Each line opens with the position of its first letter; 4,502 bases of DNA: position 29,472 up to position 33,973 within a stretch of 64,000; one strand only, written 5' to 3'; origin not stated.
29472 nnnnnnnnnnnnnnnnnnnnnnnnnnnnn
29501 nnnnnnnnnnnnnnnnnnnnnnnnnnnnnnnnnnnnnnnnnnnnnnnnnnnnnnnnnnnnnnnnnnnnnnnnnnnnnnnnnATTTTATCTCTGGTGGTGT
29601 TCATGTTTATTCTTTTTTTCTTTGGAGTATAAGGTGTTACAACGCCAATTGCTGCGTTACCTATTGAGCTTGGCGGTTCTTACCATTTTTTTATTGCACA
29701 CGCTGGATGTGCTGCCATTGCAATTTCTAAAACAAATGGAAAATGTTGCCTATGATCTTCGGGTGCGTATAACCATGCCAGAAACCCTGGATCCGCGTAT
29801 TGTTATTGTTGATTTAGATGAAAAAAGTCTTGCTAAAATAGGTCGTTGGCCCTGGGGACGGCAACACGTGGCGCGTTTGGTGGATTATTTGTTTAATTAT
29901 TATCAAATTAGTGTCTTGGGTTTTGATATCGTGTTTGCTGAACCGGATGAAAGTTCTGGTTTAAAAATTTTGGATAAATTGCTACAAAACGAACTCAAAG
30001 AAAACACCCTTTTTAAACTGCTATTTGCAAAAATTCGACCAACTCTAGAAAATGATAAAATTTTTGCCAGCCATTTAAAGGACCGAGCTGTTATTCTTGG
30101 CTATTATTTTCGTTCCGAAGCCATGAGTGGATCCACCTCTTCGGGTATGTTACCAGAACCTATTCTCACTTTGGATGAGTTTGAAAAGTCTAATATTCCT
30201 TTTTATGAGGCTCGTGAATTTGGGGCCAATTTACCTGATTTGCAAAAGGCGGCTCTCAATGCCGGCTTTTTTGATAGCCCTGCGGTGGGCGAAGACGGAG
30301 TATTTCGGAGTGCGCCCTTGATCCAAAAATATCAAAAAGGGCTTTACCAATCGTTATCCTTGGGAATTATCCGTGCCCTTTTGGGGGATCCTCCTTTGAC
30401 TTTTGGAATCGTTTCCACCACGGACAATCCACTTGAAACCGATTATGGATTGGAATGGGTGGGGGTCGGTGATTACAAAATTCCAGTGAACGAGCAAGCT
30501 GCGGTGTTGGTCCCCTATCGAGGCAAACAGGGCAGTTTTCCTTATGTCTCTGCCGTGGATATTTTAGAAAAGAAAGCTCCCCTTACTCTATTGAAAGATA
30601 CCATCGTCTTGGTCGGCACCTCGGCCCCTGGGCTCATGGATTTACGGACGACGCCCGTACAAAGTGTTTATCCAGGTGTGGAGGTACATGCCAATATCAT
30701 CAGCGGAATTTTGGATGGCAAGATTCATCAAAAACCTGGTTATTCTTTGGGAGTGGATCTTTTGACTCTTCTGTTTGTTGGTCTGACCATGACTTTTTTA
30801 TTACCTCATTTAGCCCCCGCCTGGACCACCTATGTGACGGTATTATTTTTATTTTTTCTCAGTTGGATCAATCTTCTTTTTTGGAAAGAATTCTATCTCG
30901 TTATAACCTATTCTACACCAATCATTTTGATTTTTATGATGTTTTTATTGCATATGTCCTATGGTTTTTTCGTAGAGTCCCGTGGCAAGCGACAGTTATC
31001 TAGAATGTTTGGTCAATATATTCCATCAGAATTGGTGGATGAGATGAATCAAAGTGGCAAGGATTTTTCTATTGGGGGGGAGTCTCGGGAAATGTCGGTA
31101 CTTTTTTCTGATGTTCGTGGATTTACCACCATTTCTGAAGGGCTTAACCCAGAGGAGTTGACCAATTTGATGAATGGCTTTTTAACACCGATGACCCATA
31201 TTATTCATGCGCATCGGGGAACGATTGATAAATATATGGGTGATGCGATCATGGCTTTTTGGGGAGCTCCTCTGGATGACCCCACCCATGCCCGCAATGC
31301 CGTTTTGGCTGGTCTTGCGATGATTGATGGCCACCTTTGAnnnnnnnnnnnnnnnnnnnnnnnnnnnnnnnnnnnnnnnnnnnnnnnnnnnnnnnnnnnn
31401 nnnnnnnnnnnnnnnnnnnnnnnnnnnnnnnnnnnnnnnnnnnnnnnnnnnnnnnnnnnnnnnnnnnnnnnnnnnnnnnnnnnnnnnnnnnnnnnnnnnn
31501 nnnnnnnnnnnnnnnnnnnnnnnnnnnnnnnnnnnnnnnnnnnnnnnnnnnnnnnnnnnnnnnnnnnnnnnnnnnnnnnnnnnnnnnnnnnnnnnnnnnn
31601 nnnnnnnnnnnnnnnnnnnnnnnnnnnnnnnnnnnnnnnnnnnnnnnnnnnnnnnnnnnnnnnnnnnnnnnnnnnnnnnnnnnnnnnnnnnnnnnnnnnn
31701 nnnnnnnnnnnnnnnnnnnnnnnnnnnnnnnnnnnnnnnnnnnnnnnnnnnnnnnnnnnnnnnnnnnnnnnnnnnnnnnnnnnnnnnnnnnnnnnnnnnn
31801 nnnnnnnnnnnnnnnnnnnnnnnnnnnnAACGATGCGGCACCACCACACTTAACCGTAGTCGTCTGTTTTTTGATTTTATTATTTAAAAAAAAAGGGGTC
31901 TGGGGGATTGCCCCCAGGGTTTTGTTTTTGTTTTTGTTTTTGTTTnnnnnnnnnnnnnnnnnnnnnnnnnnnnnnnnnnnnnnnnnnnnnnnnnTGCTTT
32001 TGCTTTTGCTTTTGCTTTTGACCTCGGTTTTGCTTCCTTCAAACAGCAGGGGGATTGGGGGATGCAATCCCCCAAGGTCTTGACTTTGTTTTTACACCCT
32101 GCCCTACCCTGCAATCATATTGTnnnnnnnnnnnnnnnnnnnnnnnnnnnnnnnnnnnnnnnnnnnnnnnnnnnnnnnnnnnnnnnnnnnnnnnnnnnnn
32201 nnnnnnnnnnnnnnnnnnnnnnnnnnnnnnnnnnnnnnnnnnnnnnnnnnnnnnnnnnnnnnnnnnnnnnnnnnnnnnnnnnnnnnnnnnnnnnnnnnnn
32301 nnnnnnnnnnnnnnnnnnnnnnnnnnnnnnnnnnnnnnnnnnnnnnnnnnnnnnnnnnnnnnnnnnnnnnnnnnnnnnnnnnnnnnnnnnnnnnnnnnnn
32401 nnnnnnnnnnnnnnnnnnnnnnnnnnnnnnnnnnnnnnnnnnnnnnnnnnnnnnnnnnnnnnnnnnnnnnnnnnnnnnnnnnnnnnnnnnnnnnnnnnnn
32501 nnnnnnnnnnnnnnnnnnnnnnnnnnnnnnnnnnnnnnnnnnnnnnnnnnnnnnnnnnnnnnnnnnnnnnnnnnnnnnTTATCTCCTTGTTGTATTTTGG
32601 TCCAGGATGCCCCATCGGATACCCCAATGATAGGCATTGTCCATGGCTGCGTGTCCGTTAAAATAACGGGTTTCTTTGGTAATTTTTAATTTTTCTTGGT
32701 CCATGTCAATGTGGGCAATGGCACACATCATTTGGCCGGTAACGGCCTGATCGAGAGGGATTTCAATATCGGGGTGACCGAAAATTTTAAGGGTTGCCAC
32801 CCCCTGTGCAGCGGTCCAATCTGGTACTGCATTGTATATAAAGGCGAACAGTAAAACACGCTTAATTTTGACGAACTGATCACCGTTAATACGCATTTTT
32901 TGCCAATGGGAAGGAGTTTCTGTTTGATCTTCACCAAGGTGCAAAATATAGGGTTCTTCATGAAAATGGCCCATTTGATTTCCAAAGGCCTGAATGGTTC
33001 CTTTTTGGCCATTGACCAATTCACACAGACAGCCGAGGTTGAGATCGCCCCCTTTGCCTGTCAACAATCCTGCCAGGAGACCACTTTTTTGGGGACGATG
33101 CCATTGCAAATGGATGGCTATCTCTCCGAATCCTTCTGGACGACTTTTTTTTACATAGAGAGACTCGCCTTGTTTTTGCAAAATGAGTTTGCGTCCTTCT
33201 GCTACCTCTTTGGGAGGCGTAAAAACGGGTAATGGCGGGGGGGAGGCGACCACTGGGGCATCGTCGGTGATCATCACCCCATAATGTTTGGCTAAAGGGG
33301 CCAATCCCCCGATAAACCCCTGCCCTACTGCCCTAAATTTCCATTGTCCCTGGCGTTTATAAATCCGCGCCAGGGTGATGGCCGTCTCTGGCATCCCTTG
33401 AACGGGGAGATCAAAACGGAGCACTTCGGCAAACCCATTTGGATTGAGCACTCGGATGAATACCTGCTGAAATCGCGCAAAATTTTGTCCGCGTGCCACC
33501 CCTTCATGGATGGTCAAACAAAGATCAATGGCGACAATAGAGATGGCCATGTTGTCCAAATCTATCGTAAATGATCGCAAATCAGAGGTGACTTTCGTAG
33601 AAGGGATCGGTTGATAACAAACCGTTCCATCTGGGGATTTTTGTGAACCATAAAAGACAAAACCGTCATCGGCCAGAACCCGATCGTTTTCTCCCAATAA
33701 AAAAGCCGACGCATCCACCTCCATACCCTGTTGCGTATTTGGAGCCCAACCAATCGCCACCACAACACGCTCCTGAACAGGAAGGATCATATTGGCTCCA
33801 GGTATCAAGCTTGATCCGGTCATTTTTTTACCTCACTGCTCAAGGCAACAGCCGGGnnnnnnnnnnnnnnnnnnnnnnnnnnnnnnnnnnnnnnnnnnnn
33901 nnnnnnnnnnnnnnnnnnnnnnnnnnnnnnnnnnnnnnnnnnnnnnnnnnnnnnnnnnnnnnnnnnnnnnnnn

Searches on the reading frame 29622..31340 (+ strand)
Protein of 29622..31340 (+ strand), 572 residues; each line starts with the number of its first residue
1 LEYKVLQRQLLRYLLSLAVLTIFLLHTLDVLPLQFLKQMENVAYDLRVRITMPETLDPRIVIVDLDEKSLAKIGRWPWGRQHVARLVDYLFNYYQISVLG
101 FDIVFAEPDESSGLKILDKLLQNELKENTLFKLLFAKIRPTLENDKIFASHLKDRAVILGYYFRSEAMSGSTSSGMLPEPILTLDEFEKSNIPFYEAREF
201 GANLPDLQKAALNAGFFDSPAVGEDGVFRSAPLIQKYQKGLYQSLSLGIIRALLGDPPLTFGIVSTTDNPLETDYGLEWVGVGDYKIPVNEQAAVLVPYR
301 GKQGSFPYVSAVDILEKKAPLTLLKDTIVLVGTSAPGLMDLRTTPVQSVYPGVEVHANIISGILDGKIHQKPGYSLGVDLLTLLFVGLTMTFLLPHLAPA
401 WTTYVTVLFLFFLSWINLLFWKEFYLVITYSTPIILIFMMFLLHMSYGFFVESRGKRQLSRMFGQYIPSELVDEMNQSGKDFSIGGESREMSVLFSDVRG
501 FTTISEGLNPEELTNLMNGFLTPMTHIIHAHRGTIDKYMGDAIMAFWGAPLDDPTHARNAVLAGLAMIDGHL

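Call 61: search_protein_families(library=padloc, proteins=[window:29622-31340:+], max_evalue=0.00001)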
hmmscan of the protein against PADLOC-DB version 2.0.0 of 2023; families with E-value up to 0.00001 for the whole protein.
window:29622-31340:+ (572 aa): 5 families
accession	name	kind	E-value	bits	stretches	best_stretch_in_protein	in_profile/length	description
PDLC00734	PycC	-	1.1e-16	58.9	1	481-556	181-255/374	Pycsar cyclase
PDLC02367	PycC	-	4.6e-09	34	1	488-566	41-115/226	-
PDLC02370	PycC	-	2.1e-07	28.7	1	494-556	85-147/340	-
PDLC00766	PycC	-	1.2e-06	26.2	1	490-548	43-101/232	Pycsar cyclase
PDLC00764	PycC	-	4.3e-06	23.9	1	493-554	97-158/449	Pycsar cyclase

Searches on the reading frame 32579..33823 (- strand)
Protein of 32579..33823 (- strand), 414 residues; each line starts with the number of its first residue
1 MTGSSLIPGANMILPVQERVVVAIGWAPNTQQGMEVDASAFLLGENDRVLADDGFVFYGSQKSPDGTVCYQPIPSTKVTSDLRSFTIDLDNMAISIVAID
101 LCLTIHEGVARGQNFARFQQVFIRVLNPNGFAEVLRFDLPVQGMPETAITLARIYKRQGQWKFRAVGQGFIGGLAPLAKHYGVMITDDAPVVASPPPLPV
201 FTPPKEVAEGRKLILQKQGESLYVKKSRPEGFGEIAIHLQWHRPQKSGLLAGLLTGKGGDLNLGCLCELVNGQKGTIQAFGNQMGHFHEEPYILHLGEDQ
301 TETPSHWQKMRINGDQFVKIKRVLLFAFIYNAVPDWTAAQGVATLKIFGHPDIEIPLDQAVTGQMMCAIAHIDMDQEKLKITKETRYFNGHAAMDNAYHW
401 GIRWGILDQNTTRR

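Call 49: search_protein_families(library=pfam, proteins=[window:32579-33823:-], max_evalue=0.01)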
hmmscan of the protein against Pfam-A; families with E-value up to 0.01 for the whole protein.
window:32579-33823:- (414 aa): 1 family
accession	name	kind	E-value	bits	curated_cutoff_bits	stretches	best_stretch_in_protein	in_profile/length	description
PF02342.23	TerD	-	2.3e-46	158.1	25.3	1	16-181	19-187/187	TerD domain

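Call 61: search_protein_families(library=padloc, proteins=[window:32579-33823:-], max_evalue=0.00001)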
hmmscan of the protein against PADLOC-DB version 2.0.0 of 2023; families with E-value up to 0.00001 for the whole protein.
window:32579-33823:- (414 aa): 0 families
